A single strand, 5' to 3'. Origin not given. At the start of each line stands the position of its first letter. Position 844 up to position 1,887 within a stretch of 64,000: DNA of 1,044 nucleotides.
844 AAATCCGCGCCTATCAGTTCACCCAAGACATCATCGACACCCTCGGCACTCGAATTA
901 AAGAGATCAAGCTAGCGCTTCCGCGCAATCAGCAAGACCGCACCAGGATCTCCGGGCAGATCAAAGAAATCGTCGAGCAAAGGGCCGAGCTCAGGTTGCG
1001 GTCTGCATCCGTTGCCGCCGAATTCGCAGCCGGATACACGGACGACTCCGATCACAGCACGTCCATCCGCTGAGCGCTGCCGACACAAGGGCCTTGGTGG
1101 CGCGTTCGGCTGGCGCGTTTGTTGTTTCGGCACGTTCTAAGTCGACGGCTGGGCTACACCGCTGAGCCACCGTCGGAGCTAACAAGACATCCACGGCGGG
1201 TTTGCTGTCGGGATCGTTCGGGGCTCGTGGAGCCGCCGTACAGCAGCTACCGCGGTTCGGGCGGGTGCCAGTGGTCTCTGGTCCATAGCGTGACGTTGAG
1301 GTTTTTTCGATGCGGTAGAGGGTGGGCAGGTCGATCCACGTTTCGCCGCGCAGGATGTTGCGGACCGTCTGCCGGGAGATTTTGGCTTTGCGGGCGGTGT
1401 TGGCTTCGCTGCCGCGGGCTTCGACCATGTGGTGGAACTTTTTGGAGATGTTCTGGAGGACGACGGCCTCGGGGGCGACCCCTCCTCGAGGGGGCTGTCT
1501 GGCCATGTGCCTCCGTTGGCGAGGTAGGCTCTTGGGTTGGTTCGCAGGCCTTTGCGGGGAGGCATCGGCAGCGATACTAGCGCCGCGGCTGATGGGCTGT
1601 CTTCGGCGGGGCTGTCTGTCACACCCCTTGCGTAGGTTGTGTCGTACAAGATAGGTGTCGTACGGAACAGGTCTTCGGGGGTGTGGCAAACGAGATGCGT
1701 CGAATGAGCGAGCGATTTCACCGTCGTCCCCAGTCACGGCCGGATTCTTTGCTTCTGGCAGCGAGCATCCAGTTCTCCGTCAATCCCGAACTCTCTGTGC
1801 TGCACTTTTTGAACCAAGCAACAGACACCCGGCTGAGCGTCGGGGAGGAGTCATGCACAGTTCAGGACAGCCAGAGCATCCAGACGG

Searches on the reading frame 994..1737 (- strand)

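Call 89: search_protein_families(library=pfam, proteins=[window:994-1737:-], max_evalue=0.0001)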
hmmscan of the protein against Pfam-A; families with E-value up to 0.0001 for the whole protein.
window:994-1737:- (248 aa): 1 family
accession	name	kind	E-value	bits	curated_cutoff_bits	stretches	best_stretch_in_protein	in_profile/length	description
PF01381.28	HTH_3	-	7e-05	23.2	23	0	115-145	16-46/55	Helix-turn-helix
